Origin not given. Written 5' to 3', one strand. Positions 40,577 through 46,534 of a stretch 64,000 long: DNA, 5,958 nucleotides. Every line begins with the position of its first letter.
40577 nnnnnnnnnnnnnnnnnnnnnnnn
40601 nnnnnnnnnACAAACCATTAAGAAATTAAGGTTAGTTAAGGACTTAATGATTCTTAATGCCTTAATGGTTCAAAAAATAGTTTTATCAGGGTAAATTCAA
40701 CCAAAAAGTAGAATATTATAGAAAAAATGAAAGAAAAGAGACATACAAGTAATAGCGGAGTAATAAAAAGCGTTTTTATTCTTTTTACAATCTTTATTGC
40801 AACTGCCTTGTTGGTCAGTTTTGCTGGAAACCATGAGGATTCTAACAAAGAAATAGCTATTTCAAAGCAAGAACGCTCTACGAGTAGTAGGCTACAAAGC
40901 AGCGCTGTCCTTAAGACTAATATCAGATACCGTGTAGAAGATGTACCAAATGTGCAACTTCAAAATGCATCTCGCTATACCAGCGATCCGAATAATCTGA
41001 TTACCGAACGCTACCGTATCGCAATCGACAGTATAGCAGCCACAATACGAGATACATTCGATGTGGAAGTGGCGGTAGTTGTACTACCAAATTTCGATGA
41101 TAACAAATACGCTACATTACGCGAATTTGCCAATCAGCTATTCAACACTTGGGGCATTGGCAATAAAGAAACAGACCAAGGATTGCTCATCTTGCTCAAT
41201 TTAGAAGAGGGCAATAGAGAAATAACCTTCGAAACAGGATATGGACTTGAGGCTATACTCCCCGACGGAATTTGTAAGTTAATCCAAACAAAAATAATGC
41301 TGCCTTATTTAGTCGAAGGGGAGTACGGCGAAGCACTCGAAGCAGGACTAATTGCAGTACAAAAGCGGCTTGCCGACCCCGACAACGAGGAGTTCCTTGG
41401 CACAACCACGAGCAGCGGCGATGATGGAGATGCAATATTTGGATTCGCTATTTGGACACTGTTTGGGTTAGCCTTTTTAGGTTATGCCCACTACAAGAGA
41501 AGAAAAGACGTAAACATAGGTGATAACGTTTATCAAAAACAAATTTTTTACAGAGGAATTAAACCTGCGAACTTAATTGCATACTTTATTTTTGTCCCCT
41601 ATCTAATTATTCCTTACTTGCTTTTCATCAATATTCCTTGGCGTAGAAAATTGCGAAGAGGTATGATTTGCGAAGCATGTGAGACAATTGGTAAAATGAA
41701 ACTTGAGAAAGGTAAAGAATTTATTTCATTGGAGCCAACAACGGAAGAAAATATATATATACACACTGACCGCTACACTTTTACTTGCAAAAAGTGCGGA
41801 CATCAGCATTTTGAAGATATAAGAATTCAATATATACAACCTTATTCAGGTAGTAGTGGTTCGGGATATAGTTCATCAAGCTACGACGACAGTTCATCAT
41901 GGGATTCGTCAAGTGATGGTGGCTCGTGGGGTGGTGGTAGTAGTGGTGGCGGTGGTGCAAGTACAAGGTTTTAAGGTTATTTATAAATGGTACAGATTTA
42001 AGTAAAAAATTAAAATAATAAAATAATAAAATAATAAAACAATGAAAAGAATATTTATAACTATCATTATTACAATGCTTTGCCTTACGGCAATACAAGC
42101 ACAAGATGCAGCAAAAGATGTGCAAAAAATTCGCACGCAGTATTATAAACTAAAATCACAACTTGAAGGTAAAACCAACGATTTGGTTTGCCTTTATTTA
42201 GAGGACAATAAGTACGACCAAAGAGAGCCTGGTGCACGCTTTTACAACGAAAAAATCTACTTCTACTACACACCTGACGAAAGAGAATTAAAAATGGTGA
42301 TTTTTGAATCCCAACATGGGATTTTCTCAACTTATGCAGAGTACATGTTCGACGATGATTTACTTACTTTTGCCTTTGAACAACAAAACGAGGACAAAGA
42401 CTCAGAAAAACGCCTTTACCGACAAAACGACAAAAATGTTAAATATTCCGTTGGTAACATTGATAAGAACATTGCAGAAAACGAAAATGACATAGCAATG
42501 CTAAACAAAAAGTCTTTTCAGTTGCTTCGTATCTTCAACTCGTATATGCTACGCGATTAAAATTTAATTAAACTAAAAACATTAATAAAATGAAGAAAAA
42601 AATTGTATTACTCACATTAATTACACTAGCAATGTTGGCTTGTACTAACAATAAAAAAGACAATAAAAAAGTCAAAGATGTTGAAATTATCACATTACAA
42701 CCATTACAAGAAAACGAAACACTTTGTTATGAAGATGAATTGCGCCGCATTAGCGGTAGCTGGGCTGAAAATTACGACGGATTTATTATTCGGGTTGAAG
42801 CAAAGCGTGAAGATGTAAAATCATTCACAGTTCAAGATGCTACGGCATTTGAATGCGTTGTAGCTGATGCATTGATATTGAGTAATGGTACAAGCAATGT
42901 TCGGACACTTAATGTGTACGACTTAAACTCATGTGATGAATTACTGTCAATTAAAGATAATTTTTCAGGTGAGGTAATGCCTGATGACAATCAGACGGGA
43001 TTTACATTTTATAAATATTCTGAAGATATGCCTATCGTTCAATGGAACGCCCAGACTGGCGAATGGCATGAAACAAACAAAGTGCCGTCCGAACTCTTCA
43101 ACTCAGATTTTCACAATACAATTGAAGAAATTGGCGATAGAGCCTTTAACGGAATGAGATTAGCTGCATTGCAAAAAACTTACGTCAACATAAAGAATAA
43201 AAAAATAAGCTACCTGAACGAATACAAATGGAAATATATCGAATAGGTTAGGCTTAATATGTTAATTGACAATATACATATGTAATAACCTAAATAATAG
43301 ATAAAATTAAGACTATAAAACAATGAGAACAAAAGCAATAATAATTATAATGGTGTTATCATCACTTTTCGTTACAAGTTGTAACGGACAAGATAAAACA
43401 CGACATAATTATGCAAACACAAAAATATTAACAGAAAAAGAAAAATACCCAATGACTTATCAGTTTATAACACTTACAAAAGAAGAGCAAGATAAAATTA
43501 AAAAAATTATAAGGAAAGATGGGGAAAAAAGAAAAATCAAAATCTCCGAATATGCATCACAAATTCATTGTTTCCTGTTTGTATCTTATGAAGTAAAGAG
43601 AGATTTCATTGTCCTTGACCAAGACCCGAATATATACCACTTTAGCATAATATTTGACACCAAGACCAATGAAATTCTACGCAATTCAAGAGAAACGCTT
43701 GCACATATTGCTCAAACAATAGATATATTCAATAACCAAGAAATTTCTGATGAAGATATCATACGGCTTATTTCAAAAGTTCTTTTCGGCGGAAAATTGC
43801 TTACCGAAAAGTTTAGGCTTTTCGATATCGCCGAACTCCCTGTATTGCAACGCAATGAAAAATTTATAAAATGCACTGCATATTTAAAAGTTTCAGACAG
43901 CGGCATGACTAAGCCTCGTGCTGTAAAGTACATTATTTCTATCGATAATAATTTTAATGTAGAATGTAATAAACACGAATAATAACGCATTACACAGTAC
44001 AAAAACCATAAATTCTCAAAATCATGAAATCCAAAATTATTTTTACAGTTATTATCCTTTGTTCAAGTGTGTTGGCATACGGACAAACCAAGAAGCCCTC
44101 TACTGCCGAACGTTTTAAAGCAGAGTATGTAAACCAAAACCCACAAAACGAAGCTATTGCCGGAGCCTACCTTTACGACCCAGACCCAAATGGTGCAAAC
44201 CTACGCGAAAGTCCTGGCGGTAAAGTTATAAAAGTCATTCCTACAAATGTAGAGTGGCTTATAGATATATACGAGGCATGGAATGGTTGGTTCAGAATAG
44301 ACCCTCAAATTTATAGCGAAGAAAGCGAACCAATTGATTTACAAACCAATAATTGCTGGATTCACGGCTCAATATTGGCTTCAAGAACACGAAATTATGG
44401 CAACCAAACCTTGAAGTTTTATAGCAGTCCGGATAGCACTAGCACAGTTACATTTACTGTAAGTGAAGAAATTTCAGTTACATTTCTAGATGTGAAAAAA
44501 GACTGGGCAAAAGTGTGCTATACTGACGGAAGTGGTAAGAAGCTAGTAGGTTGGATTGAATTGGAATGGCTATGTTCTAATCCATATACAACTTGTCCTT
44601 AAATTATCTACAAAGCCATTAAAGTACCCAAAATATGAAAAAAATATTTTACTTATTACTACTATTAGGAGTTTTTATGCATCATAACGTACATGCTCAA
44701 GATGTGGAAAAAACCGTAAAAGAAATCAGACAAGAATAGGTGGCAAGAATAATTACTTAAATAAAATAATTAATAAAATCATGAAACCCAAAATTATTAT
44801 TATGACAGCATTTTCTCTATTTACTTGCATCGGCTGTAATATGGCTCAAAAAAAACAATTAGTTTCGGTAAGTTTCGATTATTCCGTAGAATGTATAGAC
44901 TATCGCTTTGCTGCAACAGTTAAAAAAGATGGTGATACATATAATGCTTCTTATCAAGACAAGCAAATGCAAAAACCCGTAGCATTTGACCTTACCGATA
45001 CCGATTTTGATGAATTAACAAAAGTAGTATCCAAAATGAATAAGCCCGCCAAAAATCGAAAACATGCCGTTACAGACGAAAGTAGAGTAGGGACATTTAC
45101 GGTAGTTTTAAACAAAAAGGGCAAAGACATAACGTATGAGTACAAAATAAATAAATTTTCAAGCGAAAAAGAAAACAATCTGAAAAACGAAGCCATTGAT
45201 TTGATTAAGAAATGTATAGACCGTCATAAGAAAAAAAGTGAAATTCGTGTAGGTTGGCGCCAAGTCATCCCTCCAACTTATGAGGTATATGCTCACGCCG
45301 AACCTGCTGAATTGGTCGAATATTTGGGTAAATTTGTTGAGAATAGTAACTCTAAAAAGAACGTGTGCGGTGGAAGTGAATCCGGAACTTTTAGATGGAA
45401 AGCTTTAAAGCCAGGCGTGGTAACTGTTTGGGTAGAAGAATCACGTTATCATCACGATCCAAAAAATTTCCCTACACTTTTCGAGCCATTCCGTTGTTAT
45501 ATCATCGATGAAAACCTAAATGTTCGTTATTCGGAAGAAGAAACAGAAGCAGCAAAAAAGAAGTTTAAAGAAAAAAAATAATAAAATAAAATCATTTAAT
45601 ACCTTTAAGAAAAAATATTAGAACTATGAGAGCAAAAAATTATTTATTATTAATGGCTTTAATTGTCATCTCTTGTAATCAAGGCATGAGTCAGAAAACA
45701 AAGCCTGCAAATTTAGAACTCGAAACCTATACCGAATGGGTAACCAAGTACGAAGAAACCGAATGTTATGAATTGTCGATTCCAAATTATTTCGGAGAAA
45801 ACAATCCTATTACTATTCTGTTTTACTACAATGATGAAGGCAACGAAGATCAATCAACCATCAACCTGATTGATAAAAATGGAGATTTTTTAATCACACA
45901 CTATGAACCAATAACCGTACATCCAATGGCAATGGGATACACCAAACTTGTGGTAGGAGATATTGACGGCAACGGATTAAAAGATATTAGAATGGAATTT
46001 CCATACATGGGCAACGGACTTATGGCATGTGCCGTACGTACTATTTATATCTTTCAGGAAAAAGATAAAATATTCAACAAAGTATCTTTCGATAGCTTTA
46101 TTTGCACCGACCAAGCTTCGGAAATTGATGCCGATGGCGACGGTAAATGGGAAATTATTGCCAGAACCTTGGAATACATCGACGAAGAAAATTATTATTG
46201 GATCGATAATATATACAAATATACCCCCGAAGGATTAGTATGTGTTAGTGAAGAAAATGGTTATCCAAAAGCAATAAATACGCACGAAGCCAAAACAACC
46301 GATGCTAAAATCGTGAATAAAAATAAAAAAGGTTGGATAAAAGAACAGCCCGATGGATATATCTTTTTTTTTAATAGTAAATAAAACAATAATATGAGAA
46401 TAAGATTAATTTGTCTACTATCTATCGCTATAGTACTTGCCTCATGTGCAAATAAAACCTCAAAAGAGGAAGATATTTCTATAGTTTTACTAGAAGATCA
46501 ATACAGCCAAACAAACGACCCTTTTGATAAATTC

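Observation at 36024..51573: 15-kb same-strand island of small lipoproteins and unknown proteins with paralog families, remnants and hairpin repeats: possible immunity/inhibitor or surface-repertoire island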

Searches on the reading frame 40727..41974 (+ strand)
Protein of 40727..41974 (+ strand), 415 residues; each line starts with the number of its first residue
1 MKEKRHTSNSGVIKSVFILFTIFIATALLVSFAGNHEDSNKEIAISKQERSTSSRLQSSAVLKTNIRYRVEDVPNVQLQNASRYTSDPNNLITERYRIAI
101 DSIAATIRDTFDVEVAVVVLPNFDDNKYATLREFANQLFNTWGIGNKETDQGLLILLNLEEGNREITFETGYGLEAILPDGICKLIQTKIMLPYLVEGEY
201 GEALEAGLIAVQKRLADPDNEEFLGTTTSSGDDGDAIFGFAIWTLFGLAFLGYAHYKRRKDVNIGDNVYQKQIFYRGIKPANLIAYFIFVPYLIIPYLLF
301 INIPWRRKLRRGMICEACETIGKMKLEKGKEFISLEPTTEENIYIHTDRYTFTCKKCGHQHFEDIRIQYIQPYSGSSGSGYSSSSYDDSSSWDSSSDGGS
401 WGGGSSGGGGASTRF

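Call 6: search_protein_families(library=pfam, max_evalue=0.01, proteins=[window:40727-41974:+])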
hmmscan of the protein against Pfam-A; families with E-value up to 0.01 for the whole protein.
window:40727-41974:+ (415 aa): 1 family
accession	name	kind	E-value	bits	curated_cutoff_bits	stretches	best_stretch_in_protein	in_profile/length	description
PF04536.20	TPM_phosphatase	-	7.3e-28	97.5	22.1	1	86-212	2-123/125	TPM domain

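Call 19: find_encoding_contigs(protein=window:40727-41974:+, flank=10000, max_places=10)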
Protein window:40727-41974:+ (415 aa): 12 contigs read that carry it; 8 places shown.
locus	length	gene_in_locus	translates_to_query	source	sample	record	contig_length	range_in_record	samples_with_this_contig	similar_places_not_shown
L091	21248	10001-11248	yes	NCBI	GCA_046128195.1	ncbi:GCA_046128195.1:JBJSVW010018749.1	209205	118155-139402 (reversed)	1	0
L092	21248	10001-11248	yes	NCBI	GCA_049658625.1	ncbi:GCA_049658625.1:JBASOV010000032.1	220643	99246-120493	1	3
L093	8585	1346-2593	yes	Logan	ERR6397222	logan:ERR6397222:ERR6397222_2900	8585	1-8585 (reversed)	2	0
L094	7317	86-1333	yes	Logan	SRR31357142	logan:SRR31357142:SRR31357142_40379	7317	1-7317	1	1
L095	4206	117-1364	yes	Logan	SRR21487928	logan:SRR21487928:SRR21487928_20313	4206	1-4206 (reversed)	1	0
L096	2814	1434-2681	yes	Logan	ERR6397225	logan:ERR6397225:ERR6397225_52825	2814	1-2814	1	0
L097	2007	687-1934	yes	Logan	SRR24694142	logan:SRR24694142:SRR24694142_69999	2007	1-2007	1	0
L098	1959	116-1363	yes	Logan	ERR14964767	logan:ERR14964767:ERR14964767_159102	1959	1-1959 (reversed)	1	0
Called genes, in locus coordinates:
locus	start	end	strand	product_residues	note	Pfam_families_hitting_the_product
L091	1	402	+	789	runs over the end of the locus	PF00912:Transgly, PF00905:Transpeptidase (weak), PF06832:BiPBP_C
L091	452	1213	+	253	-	-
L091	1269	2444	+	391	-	-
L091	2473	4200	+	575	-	PF20009:GEVED (faint), PF12799:LRR_4 (faint)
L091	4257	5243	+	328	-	PF12799:LRR_4 (faint)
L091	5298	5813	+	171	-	-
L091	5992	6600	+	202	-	-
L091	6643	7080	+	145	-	-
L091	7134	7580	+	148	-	-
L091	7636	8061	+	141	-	-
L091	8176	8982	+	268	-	-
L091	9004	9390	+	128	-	-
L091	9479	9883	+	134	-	PF13366:PDDEXK_3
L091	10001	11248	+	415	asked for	PF04536:TPM_phosphatase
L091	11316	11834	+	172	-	-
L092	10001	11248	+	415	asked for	PF04536:TPM_phosphatase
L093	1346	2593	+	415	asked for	PF04536:TPM_phosphatase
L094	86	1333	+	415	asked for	PF04536:TPM_phosphatase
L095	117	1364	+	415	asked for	PF04536:TPM_phosphatase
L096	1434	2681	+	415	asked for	PF04536:TPM_phosphatase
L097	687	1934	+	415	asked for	PF04536:TPM_phosphatase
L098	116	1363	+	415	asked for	PF04536:TPM_phosphatase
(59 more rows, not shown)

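Call 22: search_protein_families(library=ncbifam, max_evalue=0.01, proteins=[window:40727-41974:+])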
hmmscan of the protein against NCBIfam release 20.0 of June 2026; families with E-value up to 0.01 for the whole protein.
window:40727-41974:+ (415 aa): 1 family
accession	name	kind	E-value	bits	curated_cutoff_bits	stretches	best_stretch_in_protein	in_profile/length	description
NF047379.1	photo_II_Psb32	equivalog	4.9e-08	32.9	160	1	70-206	10-142/207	photosystem II repair protein Psb32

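Call 83: search_protein_families(library=padloc, max_evalue=0.001, proteins=[window:40727-41974:+])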
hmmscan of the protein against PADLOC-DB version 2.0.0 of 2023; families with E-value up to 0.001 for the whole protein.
window:40727-41974:+ (415 aa): 0 families

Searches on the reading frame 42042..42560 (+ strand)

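Call 6: search_protein_families(library=pfam, max_evalue=0.01, proteins=[window:42042-42560:+])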
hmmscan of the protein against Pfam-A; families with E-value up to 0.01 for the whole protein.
window:42042-42560:+ (172 aa): 0 families

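Call 22: search_protein_families(library=ncbifam, max_evalue=0.01, proteins=[window:42042-42560:+])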
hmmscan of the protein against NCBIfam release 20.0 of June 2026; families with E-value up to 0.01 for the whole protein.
window:42042-42560:+ (172 aa): 0 families

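Call 50: search_protein_families(library=pfam, max_evalue=1, proteins=[window:42042-42560:+])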
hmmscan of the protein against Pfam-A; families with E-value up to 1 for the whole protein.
window:42042-42560:+ (172 aa): 1 family
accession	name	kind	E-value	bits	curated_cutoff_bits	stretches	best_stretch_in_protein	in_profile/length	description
PF15784.10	GPS2_interact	-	0.041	14.7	27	1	117-161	16-60/92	G-protein pathway suppressor 2-interacting domain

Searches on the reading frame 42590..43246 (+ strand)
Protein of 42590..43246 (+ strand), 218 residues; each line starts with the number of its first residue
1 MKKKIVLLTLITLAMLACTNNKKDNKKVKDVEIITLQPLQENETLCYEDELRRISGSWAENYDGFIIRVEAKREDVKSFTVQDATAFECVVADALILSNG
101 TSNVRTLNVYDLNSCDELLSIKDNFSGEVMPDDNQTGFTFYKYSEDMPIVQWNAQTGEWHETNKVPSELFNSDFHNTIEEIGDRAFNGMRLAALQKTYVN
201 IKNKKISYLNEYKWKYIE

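Call 7: search_protein_families(library=pfam, max_evalue=0.01, proteins=[window:42590-43246:+])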
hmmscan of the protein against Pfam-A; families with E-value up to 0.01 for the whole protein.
window:42590-43246:+ (218 aa): 0 families

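Call 23: search_protein_families(library=ncbifam, max_evalue=0.01, proteins=[window:42590-43246:+])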
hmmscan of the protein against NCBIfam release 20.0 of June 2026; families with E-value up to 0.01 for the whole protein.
window:42590-43246:+ (218 aa): 0 families

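Call 50: search_protein_families(library=pfam, max_evalue=1, proteins=[window:42590-43246:+])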
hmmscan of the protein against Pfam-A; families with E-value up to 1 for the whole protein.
window:42590-43246:+ (218 aa): 1 family
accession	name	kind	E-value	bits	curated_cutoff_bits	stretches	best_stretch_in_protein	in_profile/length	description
PF20101.4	DUF6491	-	0.026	15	27.5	1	1-104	1-70/138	Family of unknown function (DUF6491)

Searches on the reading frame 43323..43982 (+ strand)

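Call 7: search_protein_families(library=pfam, max_evalue=0.01, proteins=[window:43323-43982:+])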
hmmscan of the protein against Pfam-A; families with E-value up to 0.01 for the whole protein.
window:43323-43982:+ (219 aa): 0 families

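Call 23: search_protein_families(library=ncbifam, max_evalue=0.01, proteins=[window:43323-43982:+])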
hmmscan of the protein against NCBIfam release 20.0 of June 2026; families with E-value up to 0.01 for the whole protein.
window:43323-43982:+ (219 aa): 3 families
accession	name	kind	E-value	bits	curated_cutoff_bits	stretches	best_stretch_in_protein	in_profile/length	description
NF045576.1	BT_3928_fam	equivalog_domain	0.00041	19.6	250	1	52-142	191-282/358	BT_3928 family protein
NF052653.1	MG095_fam_lipo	equivalog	0.0029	16.6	250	1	4-151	3-148/466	MG095/MPN233 family lipoprotein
NF053689.1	BamJ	equivalog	0.0048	17.2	100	1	1-64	1-65/184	BamJ family beta-barrel-assembly machinery protein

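Call 50: search_protein_families(library=pfam, max_evalue=1, proteins=[window:43323-43982:+])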
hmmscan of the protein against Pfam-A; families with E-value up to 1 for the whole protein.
window:43323-43982:+ (219 aa): 0 families

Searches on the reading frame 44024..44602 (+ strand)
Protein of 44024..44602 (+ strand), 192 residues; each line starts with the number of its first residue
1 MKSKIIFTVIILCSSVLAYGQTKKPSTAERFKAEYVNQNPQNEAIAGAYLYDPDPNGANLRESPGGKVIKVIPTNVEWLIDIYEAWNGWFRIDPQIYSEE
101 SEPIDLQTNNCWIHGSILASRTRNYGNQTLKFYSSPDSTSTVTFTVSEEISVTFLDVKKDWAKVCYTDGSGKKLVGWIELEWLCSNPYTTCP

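Call 7: search_protein_families(library=pfam, max_evalue=0.01, proteins=[window:44024-44602:+])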
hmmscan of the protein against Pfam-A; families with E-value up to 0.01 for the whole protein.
window:44024-44602:+ (192 aa): 1 family
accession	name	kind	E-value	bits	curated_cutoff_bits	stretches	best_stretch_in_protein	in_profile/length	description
PF08239.17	SH3_3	-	2.5e-07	31.2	27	1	130-179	3-49/54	Bacterial SH3 domain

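Call 23: search_protein_families(library=ncbifam, max_evalue=0.01, proteins=[window:44024-44602:+])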
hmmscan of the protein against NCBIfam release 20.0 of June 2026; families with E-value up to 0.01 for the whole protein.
window:44024-44602:+ (192 aa): 0 families

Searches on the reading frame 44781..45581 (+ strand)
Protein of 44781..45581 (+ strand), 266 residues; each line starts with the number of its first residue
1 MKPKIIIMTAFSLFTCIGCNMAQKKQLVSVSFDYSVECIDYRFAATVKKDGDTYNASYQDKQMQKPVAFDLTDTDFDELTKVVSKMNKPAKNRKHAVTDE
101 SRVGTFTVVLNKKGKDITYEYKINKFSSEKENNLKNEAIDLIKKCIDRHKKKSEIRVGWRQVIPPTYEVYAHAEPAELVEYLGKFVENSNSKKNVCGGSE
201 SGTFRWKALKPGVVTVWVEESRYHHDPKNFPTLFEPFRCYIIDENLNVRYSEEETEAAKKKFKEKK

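Call 7: search_protein_families(library=pfam, max_evalue=0.01, proteins=[window:44781-45581:+])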
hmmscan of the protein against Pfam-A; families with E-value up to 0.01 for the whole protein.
window:44781-45581:+ (266 aa): 1 family
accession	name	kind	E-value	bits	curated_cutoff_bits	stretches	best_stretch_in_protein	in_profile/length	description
PF06998.16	DUF1307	-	0.0078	16.8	28.3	1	50-95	62-107/123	Protein of unknown function (DUF1307)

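Call 23: search_protein_families(library=ncbifam, max_evalue=0.01, proteins=[window:44781-45581:+])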
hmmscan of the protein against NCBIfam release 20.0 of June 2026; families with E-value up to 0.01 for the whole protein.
window:44781-45581:+ (266 aa): 0 families

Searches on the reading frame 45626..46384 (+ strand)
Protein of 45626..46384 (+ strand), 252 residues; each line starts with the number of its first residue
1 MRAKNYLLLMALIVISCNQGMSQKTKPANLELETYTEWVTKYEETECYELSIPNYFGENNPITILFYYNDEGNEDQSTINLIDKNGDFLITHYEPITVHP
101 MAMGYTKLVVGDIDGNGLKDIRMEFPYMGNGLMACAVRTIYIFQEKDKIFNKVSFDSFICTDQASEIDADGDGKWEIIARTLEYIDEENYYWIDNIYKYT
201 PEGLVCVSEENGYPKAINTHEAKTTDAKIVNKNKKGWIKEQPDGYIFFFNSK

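Call 7: search_protein_families(library=pfam, max_evalue=0.01, proteins=[window:45626-46384:+])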
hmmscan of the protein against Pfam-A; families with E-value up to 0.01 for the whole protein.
window:45626-46384:+ (252 aa): 1 family
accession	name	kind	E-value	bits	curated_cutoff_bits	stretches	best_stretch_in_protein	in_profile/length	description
PF13517.12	FG-GAP_3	-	9.1e-05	23.4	26.9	0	75-121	16-59/61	FG-GAP-like repeat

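Call 23: search_protein_families(library=ncbifam, max_evalue=0.01, proteins=[window:45626-46384:+])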
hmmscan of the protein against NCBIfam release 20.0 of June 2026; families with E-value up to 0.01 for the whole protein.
window:45626-46384:+ (252 aa): 0 families
